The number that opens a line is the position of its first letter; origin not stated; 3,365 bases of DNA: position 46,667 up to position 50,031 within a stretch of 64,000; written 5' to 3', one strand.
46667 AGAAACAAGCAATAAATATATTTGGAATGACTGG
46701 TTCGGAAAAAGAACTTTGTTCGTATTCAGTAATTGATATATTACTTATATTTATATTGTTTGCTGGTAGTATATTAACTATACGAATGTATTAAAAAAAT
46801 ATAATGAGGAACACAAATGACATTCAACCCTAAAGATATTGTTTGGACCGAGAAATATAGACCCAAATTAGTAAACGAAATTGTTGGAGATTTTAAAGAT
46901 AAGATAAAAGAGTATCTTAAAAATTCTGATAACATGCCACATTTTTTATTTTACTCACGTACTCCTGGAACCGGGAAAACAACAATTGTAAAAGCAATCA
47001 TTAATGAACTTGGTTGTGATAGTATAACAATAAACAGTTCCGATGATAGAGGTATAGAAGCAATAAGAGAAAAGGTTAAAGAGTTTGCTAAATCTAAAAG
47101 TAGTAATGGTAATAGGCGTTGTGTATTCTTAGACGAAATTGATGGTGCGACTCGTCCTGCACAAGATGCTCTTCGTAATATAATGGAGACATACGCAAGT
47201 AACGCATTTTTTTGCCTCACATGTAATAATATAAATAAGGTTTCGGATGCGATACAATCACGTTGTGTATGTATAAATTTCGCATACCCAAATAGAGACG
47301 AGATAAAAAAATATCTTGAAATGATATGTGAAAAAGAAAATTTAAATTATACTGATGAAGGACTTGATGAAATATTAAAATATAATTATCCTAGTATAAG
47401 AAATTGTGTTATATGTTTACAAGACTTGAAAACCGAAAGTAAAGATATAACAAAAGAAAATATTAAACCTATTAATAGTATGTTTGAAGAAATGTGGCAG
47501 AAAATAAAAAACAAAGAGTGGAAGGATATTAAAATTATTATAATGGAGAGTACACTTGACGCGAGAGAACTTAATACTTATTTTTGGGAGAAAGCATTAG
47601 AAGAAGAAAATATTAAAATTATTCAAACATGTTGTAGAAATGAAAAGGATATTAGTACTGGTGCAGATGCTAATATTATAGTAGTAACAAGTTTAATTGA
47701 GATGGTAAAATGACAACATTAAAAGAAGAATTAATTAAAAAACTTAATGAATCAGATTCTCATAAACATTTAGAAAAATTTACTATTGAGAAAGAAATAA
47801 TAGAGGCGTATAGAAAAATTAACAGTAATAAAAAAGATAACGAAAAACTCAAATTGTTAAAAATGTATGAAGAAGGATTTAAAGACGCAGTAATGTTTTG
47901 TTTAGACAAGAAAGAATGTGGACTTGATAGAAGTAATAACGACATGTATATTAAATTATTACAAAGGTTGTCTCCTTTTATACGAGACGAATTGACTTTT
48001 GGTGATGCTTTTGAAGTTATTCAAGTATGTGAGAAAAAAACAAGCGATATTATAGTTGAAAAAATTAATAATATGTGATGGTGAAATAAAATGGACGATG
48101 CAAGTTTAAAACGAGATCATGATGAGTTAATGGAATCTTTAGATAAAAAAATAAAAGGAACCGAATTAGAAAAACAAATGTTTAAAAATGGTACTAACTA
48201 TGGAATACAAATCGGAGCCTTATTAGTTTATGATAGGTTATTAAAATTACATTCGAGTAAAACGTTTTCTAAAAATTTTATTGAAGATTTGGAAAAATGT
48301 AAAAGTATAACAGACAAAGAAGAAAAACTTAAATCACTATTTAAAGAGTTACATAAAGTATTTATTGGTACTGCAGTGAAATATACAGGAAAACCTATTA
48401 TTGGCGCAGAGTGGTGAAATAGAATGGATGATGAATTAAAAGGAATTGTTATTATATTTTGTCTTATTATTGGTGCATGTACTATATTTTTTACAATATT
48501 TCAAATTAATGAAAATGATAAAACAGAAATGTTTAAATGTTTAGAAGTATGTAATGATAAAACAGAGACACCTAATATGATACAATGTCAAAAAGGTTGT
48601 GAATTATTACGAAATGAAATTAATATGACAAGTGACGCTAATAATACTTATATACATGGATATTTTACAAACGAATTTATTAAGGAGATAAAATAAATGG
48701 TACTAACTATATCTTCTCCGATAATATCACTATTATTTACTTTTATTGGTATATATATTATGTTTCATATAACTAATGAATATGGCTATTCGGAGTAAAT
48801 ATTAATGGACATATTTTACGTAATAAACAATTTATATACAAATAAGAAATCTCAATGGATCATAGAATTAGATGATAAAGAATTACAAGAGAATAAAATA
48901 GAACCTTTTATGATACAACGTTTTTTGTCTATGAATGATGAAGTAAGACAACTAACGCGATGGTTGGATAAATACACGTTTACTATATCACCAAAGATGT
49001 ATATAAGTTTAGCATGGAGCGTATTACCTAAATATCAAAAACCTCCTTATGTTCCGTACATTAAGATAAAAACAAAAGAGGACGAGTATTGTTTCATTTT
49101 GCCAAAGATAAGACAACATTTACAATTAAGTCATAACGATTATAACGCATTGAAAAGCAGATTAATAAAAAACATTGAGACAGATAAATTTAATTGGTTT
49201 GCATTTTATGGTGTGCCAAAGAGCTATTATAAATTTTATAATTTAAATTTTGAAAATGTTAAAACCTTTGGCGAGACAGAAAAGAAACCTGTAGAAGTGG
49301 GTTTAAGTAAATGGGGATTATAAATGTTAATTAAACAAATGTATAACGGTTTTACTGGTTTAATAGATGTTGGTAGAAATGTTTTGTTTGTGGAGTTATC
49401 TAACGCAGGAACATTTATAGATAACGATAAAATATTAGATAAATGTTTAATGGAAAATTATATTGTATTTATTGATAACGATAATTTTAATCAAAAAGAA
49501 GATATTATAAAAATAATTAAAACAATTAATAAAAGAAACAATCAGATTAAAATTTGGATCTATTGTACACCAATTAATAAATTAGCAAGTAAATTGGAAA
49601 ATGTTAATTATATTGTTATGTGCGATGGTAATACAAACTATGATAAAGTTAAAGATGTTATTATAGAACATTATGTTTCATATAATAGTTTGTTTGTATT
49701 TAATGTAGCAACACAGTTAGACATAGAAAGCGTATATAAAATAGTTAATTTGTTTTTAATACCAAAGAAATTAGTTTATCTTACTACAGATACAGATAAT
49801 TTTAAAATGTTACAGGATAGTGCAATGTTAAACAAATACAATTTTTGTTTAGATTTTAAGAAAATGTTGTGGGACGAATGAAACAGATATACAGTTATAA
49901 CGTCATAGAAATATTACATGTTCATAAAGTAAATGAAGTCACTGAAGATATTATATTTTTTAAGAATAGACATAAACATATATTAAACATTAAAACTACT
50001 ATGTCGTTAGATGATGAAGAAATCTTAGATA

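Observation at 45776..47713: Clamp loader (RFC small-subunit-like) with an adjacent PCNA-like candidate, an archaeo-eukaryotic replisome module in a mobile element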

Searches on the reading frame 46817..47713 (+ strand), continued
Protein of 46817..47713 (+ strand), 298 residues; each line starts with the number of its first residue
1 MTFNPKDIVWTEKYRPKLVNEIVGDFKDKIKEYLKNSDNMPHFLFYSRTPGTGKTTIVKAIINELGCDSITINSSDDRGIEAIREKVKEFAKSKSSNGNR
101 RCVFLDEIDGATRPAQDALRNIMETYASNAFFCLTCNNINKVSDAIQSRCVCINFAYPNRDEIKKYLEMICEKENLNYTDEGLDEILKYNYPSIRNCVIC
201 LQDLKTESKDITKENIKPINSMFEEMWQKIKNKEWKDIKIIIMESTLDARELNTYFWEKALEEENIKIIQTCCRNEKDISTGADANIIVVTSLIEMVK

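Call 118: search_protein_families(library=ncbifam, proteins=[window:46817-47713:+], max_evalue=0.01)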
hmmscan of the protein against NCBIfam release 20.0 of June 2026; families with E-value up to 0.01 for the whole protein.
window:46817-47713:+ (298 aa): 78 families (the best 25 are shown)
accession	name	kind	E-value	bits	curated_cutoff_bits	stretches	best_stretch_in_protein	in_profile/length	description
NF001679.0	PRK00440.1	equivalog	3.1e-56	190.8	303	1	7-225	5-229/322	replication factor C small subunit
NF003159.0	PRK04132.1-4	equivalog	9.7e-39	133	999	2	70-220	605-756/852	replication factor C small subunit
NF009067.0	PRK12402.1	equivalog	8.1e-36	123.7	317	2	80-287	106-327/340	replication factor C small subunit 2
NF003157.0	PRK04132.1-2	equivalog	5.6e-33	113.9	1103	2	70-221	618-770/864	replication factor C small subunit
NF003229.0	PRK04195.1-5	equivalog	3.1e-30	105.2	280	1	6-252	3-266/413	replication factor C large subunit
NF003158.0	PRK04132.1-3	equivalog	4.1e-30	103.7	1750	3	70-136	581-648/1437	replication factor C small subunit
NF003233.0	PRK04195.2-3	equivalog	5.1e-25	88.3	471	1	9-220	2-220/504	replication factor C large subunit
NF011514.0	PRK14953.1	equivalog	3e-24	85.8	536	2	68-282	89-307/488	DNA polymerase III subunits gamma and tau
NF011523.0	PRK14962.1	equivalog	3.5e-24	85.4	576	2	68-264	87-287/474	DNA polymerase III subunits gamma and tau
NF003230.0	PRK04195.1-6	equivalog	3.5e-24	85.3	441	1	10-219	4-219/494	replication factor C large subunit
TIGR02397.1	dnaX_nterm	equivalog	5.3e-23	81.8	250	2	69-225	88-244/355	DNA polymerase III subunit gamma/tau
NF003228.0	PRK04195.1-4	equivalog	6.3e-22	78.1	456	1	10-217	4-218/502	replication factor C large subunit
NF003231.0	PRK04195.2-1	equivalog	1.4e-21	76.9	442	1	8-220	5-224/517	replication factor C large subunit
NF003232.0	PRK04195.2-2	equivalog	1.6e-20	73.4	701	1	10-216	3-214/480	replication factor C large subunit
NF003234.0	PRK04195.2-4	equivalog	4.2e-17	62.2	529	1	9-236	2-246/497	replication factor C large subunit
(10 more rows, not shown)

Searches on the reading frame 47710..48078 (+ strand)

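Call 3: search_protein_families(library=pfam, proteins=[window:47710-48078:+], max_evalue=0.1)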
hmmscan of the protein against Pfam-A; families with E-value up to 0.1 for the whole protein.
window:47710-48078:+ (122 aa): 1 family
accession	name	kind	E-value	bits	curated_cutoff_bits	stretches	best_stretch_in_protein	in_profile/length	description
PF04363.17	DUF496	-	0.056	14.1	23.2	0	22-53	13-44/93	Protein of unknown function (DUF496)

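Call 4: search_protein_families(library=phrogs, proteins=[window:47710-48078:+], max_evalue=0.1)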
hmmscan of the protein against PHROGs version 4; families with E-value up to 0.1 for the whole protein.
window:47710-48078:+ (122 aa): 0 families

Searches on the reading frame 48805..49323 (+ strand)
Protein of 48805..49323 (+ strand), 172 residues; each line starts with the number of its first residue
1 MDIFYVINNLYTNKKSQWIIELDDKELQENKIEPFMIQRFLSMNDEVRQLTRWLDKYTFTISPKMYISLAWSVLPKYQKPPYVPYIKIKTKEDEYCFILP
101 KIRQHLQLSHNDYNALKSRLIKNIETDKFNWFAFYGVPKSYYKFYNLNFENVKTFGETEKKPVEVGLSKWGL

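Call 3: search_protein_families(library=pfam, proteins=[window:48805-49323:+], max_evalue=0.1)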
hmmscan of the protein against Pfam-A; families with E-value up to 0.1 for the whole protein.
window:48805-49323:+ (172 aa): 0 families

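Call 4: search_protein_families(library=phrogs, proteins=[window:48805-49323:+], max_evalue=0.1)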
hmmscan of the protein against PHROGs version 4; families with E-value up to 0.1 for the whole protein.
window:48805-49323:+ (172 aa): 1 family
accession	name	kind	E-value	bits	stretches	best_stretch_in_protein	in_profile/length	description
phrog_225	-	DNA, RNA and nucleotide metabolism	0.00026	22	1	2-118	22-125/160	clamp loader of DNA polymerase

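Call 56: find_homologous_proteins(query=window:48805-49323:+, max_evalue=0.001)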
Query window:48805-49323:+ (172 aa): 23 proteins with E <= 0.001 among 36 candidates.
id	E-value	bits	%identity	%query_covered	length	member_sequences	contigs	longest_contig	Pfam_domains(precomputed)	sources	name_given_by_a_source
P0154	6.4e-112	389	100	100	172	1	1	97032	-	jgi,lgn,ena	-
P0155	2.9e-82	293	75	100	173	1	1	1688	-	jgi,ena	-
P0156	4.8e-76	273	68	100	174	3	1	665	-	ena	-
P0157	8.9e-73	262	65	100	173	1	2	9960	-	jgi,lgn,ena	-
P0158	9.3e-56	206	56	100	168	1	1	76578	-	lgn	-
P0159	5.9e-54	201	55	100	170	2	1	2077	-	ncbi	-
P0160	1.1e-51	193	50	100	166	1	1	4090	-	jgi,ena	-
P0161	2.5e-50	189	53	97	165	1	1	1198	-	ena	-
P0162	5.4e-50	188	53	97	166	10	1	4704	-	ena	-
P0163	5.7e-50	188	51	100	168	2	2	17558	-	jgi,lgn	jgi:hypothetical protein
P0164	1.3e-49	186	51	100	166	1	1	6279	-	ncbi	-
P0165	2.9e-48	182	53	100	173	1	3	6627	-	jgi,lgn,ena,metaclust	metaclust:\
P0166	3.0e-48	182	51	97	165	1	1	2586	-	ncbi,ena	-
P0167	8.4e-48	181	50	100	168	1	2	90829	-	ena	-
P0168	2.0e-47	179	53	92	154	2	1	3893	-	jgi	-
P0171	1.7e-46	176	50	99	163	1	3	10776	-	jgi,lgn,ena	-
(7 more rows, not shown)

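Call 59: search_solved_structures(query=A3, max_evalue=10, show_alignments=3)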
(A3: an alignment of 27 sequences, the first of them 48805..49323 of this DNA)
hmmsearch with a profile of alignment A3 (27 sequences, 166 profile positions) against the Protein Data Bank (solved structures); distinct sequences matched with E-value up to 10: 11.
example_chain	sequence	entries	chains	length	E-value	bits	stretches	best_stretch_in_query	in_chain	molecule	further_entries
6jhd_A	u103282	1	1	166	0.054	16.5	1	18-78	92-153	Interferon alpha-8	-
2jua_A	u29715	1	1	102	0.11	15.6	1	84-117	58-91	de novo protein S836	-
1rh2_A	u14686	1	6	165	0.56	13.2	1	6-70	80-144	INTERFERON-ALPHA 2B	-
9p9q_B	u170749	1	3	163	0.83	12.7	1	89-121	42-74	Hemagglutinin HA2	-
9p9r_B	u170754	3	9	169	0.92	12.5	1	89-121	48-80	Hemagglutinin HA2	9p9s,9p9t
6v49_B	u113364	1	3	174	0.96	12.5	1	89-121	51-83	Hemagglutinin HA2 chain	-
8xr6_2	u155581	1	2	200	1.1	12.3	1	101-149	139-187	ACPII-2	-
5tg8_B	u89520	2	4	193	1.3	12.1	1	89-121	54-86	Hemagglutinin HA2 chain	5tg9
8wb4_5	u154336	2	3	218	1.3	12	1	101-149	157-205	ACPII-5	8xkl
5f06_A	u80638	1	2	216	1.4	12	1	38-84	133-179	Glutathione S-transferase family protein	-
4n60_B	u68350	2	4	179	1.6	11.8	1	89-120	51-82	Hemagglutinin HA2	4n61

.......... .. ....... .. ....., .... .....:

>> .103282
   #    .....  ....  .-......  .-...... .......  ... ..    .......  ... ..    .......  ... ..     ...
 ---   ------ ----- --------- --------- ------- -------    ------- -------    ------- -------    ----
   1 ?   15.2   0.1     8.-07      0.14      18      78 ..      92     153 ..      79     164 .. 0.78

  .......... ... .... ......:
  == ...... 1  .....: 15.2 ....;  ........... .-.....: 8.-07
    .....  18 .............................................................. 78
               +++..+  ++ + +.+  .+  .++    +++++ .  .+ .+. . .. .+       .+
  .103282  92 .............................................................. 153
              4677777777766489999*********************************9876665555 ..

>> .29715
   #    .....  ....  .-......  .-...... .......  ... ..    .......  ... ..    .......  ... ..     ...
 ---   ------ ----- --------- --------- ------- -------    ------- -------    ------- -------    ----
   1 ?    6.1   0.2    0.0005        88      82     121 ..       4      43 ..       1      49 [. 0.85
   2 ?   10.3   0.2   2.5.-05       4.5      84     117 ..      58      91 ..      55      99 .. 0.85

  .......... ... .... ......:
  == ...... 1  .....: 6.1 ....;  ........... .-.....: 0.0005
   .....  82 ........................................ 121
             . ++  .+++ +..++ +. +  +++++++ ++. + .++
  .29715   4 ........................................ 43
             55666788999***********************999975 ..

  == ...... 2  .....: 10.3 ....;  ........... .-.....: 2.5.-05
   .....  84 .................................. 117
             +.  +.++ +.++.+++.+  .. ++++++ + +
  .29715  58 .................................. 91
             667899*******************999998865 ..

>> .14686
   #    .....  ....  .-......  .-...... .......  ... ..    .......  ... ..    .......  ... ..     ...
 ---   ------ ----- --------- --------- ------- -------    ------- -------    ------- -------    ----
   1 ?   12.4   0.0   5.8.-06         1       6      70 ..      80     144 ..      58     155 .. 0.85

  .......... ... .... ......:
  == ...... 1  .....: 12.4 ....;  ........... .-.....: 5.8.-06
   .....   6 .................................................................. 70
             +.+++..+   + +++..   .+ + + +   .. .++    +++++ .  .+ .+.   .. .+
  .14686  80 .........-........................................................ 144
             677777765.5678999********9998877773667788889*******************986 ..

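Call 63: search_protein_families(library=phrogs, proteins=[P0158, P0163, P0171], max_evalue=0.01)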
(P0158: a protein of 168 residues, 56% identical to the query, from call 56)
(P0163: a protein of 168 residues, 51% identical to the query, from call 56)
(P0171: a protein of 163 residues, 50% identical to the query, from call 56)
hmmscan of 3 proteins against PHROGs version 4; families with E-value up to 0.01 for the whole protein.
P0158 (168 aa): 0 families

P0163 (168 aa): 1 family
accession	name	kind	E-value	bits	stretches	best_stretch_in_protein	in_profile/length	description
phrog_225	-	DNA, RNA and nucleotide metabolism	0.00016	22.7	1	15-108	35-118/160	clamp loader of DNA polymerase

P0171 (163 aa): 1 family
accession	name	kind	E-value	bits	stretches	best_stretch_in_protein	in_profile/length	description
phrog_225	-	DNA, RNA and nucleotide metabolism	0.0032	18.4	1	2-107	22-119/160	clamp loader of DNA polymerase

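Call 66: predict_structure(alignment_id=A4)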
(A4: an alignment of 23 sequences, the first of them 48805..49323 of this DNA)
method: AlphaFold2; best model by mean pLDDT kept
length: 172 residues; sequences in the alignment: 23
mean_pLDDT: 79.7   pTM: 0.49
mean pLDDT of the five models: 79.7, 78.4, 78.1, 77.8, 77.2
residues with pLDDT >= 90: 35; 70-90: 100; 50-70: 25; < 50: 12
segments of 3 or more residues with pLDDT < 50: 158-166
pLDDT, mean of each block of 10 residues (from residue 1): 86 89 87 90 84 91 93 85 59 85 89 89 85 80 68 52 48 45
secondary structure, 60 per line:
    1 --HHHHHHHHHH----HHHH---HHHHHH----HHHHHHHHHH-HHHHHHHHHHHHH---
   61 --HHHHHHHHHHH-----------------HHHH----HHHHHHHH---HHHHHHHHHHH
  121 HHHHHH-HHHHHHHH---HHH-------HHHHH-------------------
elements in order: H3-12 H17-20 H24-29 H34-43 H45-57 H63-73 H91-94 H99-106 H110-126 H128-135 H149-153

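Call 107: search_protein_representatives(alignment_id=A4)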
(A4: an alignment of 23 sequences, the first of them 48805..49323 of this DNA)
Query: 23 sequences, 166 profile positions. Proteins with E-value up to 0.001 (for the whole library): 174; up to 1e-10: 89; up to 1e-30: 36. The best 150 are listed.
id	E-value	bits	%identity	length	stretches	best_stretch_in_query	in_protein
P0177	1.6e-69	249.2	-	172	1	5-166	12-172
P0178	1.0e-64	233.6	-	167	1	1-166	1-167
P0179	7.4e-50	185.3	-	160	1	2-153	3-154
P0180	5.8e-48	179.1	-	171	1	1-164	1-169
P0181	3.0e-47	176.8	-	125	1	38-153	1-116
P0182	1.3e-46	174.7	-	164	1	1-166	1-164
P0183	4.9e-45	169.6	-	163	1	1-164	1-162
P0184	4.1e-44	166.6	-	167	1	1-164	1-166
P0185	7.7e-44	165.7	-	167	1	1-164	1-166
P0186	4.0e-43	163.4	-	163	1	1-166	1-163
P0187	4.5e-43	163.2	-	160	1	3-166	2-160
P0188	1.7e-41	158.0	-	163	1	1-153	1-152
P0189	3.2e-40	153.9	-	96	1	1-87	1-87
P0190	1.5e-39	151.8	-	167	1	2-164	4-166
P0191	2.1e-39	151.2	-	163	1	1-165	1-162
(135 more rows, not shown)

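Call 118: search_protein_families(library=ncbifam, proteins=[window:48805-49323:+], max_evalue=0.01)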
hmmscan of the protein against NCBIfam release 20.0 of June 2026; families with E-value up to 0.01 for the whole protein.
window:48805-49323:+ (172 aa): 0 families

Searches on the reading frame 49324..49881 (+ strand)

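Call 3: search_protein_families(library=pfam, proteins=[window:49324-49881:+], max_evalue=0.1)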
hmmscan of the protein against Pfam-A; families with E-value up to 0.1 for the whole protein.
window:49324-49881:+ (185 aa): 2 families
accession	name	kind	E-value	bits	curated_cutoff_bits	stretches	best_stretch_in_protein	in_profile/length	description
PF17411.7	SmaI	-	0.0076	16.2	27.3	1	89-179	118-204/240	Type II site-specific deoxyribonuclease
PF25569.1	TPR_ZFYVE26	-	0.023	15.4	27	1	32-94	38-96/123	ZFYVE26-like, TPR repeats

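Call 4: search_protein_families(library=phrogs, proteins=[window:49324-49881:+], max_evalue=0.1)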
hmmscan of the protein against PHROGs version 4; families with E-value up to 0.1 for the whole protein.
window:49324-49881:+ (185 aa): 1 family
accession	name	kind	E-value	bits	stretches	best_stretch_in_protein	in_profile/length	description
phrog_1586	-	other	0.025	16.3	1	47-113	30-93/96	spackle periplasmic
